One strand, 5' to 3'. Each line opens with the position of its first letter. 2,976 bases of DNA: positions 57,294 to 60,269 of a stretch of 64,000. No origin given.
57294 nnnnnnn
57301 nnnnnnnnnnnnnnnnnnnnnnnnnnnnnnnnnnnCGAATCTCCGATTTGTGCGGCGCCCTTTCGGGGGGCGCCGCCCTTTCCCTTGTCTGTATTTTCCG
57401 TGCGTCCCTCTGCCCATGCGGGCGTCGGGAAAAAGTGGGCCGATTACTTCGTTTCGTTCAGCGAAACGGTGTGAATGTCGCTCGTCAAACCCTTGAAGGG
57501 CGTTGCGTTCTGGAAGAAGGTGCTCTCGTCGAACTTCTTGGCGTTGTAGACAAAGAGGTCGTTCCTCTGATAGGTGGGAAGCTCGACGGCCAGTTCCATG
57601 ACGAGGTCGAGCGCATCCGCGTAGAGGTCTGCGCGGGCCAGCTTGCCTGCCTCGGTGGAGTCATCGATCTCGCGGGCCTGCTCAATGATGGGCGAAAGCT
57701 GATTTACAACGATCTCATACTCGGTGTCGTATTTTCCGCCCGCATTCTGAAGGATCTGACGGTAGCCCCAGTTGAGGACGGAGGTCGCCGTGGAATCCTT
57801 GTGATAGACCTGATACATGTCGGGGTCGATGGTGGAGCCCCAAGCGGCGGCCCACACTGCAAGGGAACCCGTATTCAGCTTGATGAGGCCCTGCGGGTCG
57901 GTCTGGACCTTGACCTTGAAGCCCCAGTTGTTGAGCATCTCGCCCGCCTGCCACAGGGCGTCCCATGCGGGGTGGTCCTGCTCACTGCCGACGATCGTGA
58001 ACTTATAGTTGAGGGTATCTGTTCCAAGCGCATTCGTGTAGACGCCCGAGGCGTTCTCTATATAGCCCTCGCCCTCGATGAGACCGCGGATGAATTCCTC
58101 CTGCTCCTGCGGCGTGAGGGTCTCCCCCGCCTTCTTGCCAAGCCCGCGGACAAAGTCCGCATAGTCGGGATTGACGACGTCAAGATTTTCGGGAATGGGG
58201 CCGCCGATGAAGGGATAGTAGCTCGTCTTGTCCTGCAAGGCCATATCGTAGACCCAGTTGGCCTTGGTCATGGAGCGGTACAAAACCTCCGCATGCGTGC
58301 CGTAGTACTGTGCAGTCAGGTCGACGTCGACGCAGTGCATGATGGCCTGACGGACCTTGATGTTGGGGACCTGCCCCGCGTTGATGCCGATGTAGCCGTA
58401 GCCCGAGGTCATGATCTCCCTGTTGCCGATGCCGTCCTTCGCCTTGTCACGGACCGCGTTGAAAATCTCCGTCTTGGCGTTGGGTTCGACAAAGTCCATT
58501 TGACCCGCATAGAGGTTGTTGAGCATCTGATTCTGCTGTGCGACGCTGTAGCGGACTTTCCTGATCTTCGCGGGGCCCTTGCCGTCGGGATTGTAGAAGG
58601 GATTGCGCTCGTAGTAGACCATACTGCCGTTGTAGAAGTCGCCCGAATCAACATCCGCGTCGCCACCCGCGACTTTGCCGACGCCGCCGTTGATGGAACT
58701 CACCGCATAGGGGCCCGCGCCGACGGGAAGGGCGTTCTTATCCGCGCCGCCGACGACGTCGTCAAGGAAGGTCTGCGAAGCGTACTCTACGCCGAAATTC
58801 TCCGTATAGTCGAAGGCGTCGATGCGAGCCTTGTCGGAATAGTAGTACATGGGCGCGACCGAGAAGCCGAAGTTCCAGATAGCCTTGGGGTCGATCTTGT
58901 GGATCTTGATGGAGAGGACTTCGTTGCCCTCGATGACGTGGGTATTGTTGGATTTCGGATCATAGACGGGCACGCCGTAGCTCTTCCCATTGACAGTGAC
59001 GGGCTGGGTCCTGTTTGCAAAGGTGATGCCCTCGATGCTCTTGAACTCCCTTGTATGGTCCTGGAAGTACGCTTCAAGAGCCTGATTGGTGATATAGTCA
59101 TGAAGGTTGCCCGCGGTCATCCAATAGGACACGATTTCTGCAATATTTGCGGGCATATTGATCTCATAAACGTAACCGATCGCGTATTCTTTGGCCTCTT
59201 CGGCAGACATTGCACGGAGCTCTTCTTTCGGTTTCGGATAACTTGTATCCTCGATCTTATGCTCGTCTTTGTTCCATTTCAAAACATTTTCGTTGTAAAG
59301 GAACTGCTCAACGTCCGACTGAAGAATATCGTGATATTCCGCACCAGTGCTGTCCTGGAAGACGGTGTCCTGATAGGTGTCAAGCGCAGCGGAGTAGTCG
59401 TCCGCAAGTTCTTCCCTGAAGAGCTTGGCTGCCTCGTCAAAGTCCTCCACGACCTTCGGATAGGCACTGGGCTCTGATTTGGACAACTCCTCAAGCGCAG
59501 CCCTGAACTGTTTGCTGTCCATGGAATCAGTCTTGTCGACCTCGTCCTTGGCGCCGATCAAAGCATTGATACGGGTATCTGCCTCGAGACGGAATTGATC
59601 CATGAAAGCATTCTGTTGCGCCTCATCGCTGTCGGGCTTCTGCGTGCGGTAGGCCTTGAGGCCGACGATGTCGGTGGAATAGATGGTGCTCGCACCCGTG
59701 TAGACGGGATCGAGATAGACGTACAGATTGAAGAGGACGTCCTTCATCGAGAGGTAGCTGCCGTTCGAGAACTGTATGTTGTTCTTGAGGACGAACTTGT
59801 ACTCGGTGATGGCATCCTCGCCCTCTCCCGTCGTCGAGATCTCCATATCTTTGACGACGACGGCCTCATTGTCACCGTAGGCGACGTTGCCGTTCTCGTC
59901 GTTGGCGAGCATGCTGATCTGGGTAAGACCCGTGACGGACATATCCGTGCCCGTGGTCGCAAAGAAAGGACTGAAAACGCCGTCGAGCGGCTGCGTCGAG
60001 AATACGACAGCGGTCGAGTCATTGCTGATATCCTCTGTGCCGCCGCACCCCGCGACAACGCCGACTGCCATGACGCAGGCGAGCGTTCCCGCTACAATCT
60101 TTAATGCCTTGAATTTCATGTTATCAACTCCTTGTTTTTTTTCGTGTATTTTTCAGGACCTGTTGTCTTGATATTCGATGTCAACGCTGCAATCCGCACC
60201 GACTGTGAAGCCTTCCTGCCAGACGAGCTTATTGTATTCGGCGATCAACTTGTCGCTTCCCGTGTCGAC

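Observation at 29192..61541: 32-kb one-strand surface locus joining an Opp-type importer, a giant LRR-fused S8 cell-envelope protease and four giant uncharacterised lipoproteins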

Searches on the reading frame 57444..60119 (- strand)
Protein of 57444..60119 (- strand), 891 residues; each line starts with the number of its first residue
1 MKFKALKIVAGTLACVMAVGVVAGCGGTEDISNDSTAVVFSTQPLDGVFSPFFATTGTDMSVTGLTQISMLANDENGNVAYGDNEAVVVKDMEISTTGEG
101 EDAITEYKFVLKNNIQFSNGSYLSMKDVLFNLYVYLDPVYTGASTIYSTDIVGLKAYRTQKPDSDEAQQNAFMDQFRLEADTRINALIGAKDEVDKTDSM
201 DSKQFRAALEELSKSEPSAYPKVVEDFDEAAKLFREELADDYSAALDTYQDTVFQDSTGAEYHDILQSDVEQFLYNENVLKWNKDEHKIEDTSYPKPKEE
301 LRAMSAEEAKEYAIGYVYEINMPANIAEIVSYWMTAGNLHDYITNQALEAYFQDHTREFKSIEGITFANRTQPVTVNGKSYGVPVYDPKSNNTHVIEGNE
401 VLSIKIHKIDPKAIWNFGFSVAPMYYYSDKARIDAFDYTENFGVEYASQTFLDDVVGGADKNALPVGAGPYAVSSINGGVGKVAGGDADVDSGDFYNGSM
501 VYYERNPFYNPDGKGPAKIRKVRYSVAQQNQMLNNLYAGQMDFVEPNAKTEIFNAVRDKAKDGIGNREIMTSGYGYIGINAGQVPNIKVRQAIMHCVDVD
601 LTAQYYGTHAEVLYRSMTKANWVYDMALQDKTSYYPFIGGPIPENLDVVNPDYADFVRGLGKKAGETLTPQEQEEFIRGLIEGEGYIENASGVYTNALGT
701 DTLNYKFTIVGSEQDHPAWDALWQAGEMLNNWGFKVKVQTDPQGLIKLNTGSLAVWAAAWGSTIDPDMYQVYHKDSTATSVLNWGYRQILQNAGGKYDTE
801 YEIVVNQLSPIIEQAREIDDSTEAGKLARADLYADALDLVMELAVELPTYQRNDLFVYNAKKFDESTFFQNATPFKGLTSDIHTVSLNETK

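Call 3: search_protein_families(library=pfam, proteins=[window:57444-60119:-], max_evalue=0.01)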
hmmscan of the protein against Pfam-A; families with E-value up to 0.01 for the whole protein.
window:57444-60119:- (891 aa): 1 family
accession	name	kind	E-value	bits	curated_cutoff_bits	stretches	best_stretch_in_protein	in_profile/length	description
PF00496.27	SBP_bac_5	-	6.6e-21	75.3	32.4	2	458-774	108-360/368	Bacterial extracellular solute-binding proteins, family 5 Middle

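Call 15: find_encoding_contigs(protein=window:57444-60119:-, flank=10000, max_places=6)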
Protein window:57444-60119:- (891 aa): no gene with exactly this product is on record in the collection.

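Call 16: find_homologous_proteins(query=window:57444-60119:-)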
Query window:57444-60119:- (891 aa): 2729 proteins with E <= 0.001 among 8000 candidates; the best 120 are listed.
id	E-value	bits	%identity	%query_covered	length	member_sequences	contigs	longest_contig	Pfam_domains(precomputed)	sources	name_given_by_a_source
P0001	0.0e+0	2032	100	100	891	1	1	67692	PF00496.28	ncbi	-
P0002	0.0e+0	1549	76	100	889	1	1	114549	PF00496.28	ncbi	-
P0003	0.0e+0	1421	72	100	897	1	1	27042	PF00496.28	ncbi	-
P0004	0.0e+0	1400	71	100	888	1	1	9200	PF00496.28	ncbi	-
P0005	0.0e+0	1057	56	100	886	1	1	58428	PF00496.28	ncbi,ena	-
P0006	0.0e+0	1056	56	100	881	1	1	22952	PF00496.28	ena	-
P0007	0.0e+0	1046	55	100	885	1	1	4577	PF00496.28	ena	-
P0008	0.0e+0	1034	54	100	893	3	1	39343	PF00496.28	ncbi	-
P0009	0.0e+0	1034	56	100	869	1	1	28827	PF00496.28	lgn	-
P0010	0.0e+0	1015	54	100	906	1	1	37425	PF00496.28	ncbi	-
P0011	0.0e+0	1013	54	100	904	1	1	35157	PF00496.28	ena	-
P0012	4.9e-296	1003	54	100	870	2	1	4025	PF00496.28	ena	-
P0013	8.4e-296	1002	54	100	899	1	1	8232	PF00496.28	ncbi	-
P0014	1.1e-295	1002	54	100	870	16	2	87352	PF00496.28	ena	-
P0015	2.1e-295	1001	54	99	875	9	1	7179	PF00496.28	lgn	-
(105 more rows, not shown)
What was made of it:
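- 57444..60119 (-): g02: 891-aa family-5 solute-binding lipoprotein (lipobox VAGC) with an insertion of roughly 300 aa. More than 2,700 homologues of about 870-900 aa were found (call 16).
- Tried and rejected: It found nothing (call 15), although a 100%-identical cluster representative exists (call 16).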

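Call 17: find_encoding_contigs(protein=P0002, flank=10000, max_places=3)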
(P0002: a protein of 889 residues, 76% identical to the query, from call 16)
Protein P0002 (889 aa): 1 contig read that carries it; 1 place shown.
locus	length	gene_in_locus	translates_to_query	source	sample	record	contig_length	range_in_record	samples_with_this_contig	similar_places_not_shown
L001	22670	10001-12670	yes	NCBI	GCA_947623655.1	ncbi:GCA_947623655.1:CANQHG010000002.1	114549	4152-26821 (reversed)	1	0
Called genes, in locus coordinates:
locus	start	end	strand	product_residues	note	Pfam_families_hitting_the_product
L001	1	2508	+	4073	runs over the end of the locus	PF18676:MBG_2, PF18887:MBG_3 (weak), PF18676:MBG_2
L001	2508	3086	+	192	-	-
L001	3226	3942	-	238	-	PF02308:MgtC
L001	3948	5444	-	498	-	PF00999:Na_H_Exchanger, PF03601:Cons_hypoth698 (weak)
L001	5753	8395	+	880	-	PF00690:Cation_ATPase_N, PF00122:E1-E2_ATPase, PF00702:Hydrolase, PF13246:Cation_ATPase, PF08282:Hydrolase_3 (weak), PF00689:Cation_ATPase_C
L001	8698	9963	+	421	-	-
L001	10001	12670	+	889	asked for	PF00496:SBP_bac_5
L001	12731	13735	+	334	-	PF19300:BPD_transp_1_N (faint), PF00528:BPD_transp_1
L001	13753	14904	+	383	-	PF12911:OppC_N, PF00528:BPD_transp_1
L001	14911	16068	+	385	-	PF00005:ABC_tran, PF13304:AAA_21 (weak), PF08352:oligo_HPY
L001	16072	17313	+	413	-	PF00005:ABC_tran, PF13304:AAA_21 (faint), PF08352:oligo_HPY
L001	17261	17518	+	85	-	-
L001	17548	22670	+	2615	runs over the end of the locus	PF00082:Peptidase_S8, PF02225:PA, PF06280:fn3_5, PF02368:Big_2 (weak), PF13306:LRR_5, PF13855:LRR_8 (faint), PF13306:LRR_5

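Call 18: find_encoding_contigs(protein=P0005, flank=10000, max_places=3)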
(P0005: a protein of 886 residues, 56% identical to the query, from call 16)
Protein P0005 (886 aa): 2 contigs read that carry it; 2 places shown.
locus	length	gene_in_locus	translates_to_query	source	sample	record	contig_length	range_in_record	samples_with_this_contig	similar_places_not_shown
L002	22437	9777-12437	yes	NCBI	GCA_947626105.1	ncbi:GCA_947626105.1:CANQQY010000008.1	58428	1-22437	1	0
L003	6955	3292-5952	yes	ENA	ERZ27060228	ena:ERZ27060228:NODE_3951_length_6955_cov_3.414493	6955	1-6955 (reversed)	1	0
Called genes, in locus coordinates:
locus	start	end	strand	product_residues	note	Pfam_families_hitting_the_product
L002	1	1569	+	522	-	?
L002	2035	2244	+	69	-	-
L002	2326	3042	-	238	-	PF02308:MgtC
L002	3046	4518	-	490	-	PF00999:Na_H_Exchanger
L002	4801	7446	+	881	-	PF00690:Cation_ATPase_N, PF00122:E1-E2_ATPase, PF00702:Hydrolase, PF13246:Cation_ATPase, PF08282:Hydrolase_3 (weak), PF00689:Cation_ATPase_C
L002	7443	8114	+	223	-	-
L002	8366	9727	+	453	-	-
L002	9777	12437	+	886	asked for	PF00496:SBP_bac_5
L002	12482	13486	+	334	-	PF19300:BPD_transp_1_N (faint), PF00528:BPD_transp_1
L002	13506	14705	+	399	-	PF12911:OppC_N, PF00528:BPD_transp_1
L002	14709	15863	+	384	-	PF00005:ABC_tran, PF13304:AAA_21 (weak), PF08352:oligo_HPY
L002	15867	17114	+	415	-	PF00005:ABC_tran, PF13401:AAA_22 (faint), PF13304:AAA_21 (faint), PF08352:oligo_HPY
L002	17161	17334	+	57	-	-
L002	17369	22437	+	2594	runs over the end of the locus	PF00082:Peptidase_S8, PF02225:PA, PF06280:fn3_5, PF02368:Big_2 (faint), PF21461:HL_N-beta (faint), PF13306:LRR_5, PF13855:LRR_8 (faint), PF13306:LRR_5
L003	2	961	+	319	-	?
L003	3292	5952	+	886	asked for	PF00496:SBP_bac_5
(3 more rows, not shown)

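Call 20: find_related_loci(query=A1, collection=genome_contigs, flank=10000)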
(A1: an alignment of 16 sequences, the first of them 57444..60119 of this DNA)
Query A1 (891 aa) in genome_contigs; peptide patterns used: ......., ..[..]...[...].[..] (x = any residue, [..] = any of these).
600 stretches matched a pattern (row limit reached: there are more); 559 encode a relative of the query (tblastn E <= 1e-3); the best 80 are kept; 80 distinct loci.
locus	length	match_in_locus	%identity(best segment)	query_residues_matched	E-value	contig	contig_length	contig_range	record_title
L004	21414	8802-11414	55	4-887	0e+0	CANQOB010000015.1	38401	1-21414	MAG: uncultured Clostridia bacterium isolate Lapin-032__bin86 genome assembly, contig: Lapin-032__NODE_1748_length_38401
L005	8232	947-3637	54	4-891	0e+0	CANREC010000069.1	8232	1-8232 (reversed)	MAG: uncultured Clostridia bacterium isolate Lapin-025__bin53 genome assembly, contig: Lapin-025__NODE_6669_length_8232_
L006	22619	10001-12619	54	1-887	0e+0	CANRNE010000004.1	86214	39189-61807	MAG: uncultured Clostridia bacterium isolate Lapin-021__bin91 genome assembly, contig: Lapin-021__NODE_313_length_86214_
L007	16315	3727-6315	54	13-887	0e+0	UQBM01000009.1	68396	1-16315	uncultured Mollicutes bacterium isolate UMGS116 genome assembly, contig: NODE_83_length_68396_cov_46.268975, whole genom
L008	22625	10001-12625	53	1-887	0e+0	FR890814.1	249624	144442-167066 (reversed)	Staphylococcus sp. CAG:324 genomic scaffold, scf28, whole genome shotgun sequence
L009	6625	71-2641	53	8-887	0e+0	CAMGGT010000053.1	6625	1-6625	MAG: uncultured Clostridia bacterium isolate SRR11551368_bin.26_metaWRAP_v1.3_MAG genome assembly, contig: ERZ11474005.8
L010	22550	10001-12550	53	18-891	0e+0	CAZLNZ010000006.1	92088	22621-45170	MAG TPA_asm: uncultured Christensenellaceae bacterium isolate SRP225648_co1_198 genome assembly, contig: NODE_309_length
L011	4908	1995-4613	54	7-887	0e+0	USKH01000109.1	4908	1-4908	uncultured Clostridium sp. isolate UMGS1795 genome assembly, contig: NODE_9800_length_4908_cov_3.532866, whole genome sh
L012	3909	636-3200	53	10-891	0e+0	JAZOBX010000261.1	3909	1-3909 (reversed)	MAG: Eubacteriales bacterium isolate T1900044757_TS20190223.MAGScoT_cleanbin_000061 SGB_2310_k141_853262, whole genome s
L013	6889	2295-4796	53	32-888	0e+0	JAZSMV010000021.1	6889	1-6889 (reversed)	MAG: Eubacteriales bacterium isolate T1900044552_TS20190018.MAGScoT_cleanbin_000068 SGB_257_k141_1941689, whole genome s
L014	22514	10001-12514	53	32-888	0e+0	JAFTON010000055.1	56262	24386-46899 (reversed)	MAG: Clostridia bacterium isolate RGIG4006 Roe_deer_Cecum-5__c197327, whole genome shotgun sequence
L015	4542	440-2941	53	32-888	0e+0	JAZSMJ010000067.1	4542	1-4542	MAG: Eubacteriales bacterium isolate T1900044555_TS20190021.MAGScoT_cleanbin_000009 SGB_288_k141_8334, whole genome shot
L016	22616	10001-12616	52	1-891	0e+0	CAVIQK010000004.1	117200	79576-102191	bacterium isolate H07617-L1_cleanbin_000032 genome assembly, contig: Spades_H07617-L1_contig_41, whole genome shotgun se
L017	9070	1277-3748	54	39-887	0e+0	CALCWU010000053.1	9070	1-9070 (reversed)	MAG TPA_asm: uncultured Mollicutes bacterium isolate SRR1747056_bin.77_CONCOCT_v1.1_MAG genome assembly, contig: ERZ8082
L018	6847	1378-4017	51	2-888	0e+0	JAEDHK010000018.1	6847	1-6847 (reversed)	MAG: Clostridia bacterium isolate MAG134 NODE_10794_length_6847_cov_11.058598, whole genome shotgun sequence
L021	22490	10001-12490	53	33-886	0e+0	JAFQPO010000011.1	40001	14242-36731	MAG: Bacilli bacterium isolate RGIG2034 Goat_Colon-1__c405, whole genome shotgun sequence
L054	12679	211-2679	51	36-887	0e+0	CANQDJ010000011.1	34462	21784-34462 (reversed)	MAG: uncultured Anaeroplasma sp. isolate Lapin-005__bin48 genome assembly, contig: Lapin-005__NODE_1611_length_34462_cov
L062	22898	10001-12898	43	5-889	0e+0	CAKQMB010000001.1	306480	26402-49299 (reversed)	MAG: uncultured Clostridia bacterium isolate REFINED_METABAT215_TOP10_CONTIGS_1500_ASSEMBLY_K77_MERGED__Nepal_MoBio_Fibe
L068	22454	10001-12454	44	11-889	0e+0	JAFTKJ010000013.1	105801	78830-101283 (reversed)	MAG: Clostridia bacterium isolate RGIG3898 Roe_deer_Cecum-2__c1237, whole genome shotgun sequence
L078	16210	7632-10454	44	5-889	0e+0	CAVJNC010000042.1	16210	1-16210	Subdoligranulum sp. APC924/74 isolate H07681-L1_cleanbin_000025 genome assembly, contig: Spades_H07681-L1_contig_2347, w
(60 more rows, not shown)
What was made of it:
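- All carriers seen are gut-associated metagenome-assembled genomes (call 20).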

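Call 23: search_solved_structures(query=window:57444-60119:-, max_evalue=0.001, show_alignments=1)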
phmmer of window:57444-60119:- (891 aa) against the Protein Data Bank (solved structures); distinct sequences matched with E-value up to 0.001: 0.
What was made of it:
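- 57444..60119 (-): SBP_bac_5 scores 6.6e-21 in two stretches (call 3). phmmer finds no PDB hit (call 23).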

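Call 25: search_solved_structures(query=A1, max_evalue=1, show_alignments=0)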
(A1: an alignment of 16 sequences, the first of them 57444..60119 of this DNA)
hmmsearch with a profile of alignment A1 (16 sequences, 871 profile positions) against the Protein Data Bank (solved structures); distinct sequences matched with E-value up to 1: 30.
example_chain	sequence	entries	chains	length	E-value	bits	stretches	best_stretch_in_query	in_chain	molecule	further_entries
5u4o_A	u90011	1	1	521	1.6e-09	39.6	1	493-621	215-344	ABC transporter substrate-binding protein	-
9p48_A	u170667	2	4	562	1e-08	37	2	484-611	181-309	Peptide ABC transporter, peptide-binding protein OppA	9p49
3drf_A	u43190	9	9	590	5.4e-07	31.3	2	110-170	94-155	Oligopeptide-binding protein oppA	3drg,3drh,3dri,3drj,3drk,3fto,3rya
8upi_A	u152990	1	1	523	7.2e-07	30.9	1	486-623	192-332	Peptide ABC transporter substrate-binding protein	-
3tpa_A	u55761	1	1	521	0.00017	23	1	491-593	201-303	Heme-binding protein A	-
4ofl_A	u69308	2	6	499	0.00031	22.1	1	102-139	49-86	Extracytoplasmic Nickel-Binding Protein YpYntA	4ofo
3ry3_A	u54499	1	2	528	0.00039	21.8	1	102-139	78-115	Putative solute-binding protein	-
3m8u_A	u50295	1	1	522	0.0013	20.1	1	496-620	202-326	Heme-binding protein A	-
6wm6_A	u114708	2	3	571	0.0018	19.6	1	498-589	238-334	Extracellular solute-binding protein, family 5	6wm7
1dpp_A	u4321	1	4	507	0.0022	19.3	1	486-620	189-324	DIPEPTIDE BINDING PROTEIN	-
1dpe_A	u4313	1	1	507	0.0023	19.3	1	486-620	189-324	DIPEPTIDE-BINDING PROTEIN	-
8z1z_F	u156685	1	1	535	0.0026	19.1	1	486-620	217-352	Dipeptide-binding protein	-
8z1y_F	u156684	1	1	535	0.0026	19.1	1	486-620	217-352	Dipeptide-binding protein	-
5f1q_A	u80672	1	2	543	0.0039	18.5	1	486-620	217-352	Periplasmic dipeptide transport protein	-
4qfk_H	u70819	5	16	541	0.0041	18.4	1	489-614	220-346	ABC transporter periplasmic peptide-binding protein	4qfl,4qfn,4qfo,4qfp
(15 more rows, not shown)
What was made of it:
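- On Opp/Dpp-type peptide ABC importer (PepT family): The top PDB hits of the profile search are OppA-type peptide binders (E = 1.6e-9 to 7e-7), ahead of heme and nickel binders (call 25).
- The top PDB matches of the SBP profile are OppA-type peptide binders (call 25).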

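Call 26: search_protein_families(library=ncbifam, proteins=[window:57444-60119:-], max_evalue=0.01)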
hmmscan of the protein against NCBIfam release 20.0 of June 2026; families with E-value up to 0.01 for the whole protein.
window:57444-60119:- (891 aa): 1 family
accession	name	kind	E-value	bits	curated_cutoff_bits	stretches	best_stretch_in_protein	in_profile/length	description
NF045467.1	Opp4A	equivalog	2.7e-12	45.7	650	1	33-164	33-152/556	oligopeptide ABC transporter substrate-binding protein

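Call 34: list_cluster_members(proteins=[P0001, P0002, P0121, P0122])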
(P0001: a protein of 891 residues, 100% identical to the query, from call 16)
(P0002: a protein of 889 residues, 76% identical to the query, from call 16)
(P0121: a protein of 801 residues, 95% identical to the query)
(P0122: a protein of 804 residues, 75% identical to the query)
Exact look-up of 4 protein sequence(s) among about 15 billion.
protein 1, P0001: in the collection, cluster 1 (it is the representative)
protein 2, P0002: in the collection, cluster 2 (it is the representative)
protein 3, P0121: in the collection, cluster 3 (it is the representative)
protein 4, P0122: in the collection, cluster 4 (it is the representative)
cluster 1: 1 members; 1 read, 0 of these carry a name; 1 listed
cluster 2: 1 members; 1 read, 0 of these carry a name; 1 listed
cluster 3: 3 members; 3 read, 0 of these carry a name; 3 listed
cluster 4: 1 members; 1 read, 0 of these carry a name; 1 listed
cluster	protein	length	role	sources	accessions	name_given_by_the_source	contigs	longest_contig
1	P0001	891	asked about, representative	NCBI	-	-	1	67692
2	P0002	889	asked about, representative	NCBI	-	-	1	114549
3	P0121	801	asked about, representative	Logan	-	-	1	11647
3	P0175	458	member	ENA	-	-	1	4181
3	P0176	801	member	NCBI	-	-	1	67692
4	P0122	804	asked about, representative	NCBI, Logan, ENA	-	-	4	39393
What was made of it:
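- Tried and rejected: Cluster look-up gave no names or accessions (call 34), so the source organism could not be named beyond 'Clostridia MAG-like'.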

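Call 73: search_protein_families(library=pfam, proteins=[L021:17027-21556:+, L021:6391-8433:+, L062:906-7349:+, L062:20403-22460:+, L078:16-5904:+, L068:17762-19930:+, L054:7522-9075:+], max_evalue=0.001)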
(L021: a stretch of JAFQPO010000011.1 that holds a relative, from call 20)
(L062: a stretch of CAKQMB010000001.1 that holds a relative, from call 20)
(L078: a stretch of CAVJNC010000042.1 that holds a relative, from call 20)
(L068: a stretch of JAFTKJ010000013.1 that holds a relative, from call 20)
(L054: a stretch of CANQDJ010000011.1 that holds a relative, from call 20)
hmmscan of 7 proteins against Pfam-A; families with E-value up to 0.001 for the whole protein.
L021:17027-21556:+ (1510 aa): 2 families
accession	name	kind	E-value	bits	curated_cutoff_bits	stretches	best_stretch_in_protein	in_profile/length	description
PF09479.16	Flg_new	-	1.9e-44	150.1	27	5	1186-1248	2-65/65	Listeria-Bacteroides repeat domain (List_Bact_rpt)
PF18998.6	Flg_new_2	-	0.00025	21.4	23.6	0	794-854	9-71/73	Divergent InlB B-repeat domain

L021:6391-8433:+ (681 aa): 4 families
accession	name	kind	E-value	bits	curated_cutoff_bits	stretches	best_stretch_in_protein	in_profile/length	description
PF00587.30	tRNA-synt_2b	-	3.6e-45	154.7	29.3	1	366-572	6-179/179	tRNA synthetase class II core domain (G, H, P, S and T)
PF03129.25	HGTP_anticodon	-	1.3e-22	80.2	21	1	584-673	1-92/94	Anticodon binding domain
PF07973.19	tRNA_SAD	-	6.6e-14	52.1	24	1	213-262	1-44/44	Threonyl and Alanyl tRNA synthetase second additional domain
PF02824.27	TGS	-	7.8e-14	51.9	22.2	1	47-106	1-60/60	TGS domain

L062:906-7349:+ (2148 aa): 1 family
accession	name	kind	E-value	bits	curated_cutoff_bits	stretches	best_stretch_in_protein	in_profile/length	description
PF09479.16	Flg_new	-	1.8e-33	114.9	27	3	1504-1570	3-65/65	Listeria-Bacteroides repeat domain (List_Bact_rpt)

L062:20403-22460:+ (686 aa): 0 families

L078:16-5904:+ (1963 aa): 1 family
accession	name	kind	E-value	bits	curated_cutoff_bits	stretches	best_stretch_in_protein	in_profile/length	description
PF09479.16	Flg_new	-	4e-26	91.3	27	3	980-1047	2-65/65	Listeria-Bacteroides repeat domain (List_Bact_rpt)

L068:17762-19930:+ (723 aa): 0 families

L054:7522-9075:+ (518 aa): 2 families
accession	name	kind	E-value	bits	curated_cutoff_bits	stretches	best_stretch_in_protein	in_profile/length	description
PF13091.12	PLDc_2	-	2.3e-35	121.7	27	2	361-484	4-130/132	PLD-like domain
PF00614.28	PLDc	-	4.6e-15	55.3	21.9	2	432-458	2-28/28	Phospholipase D Active site motif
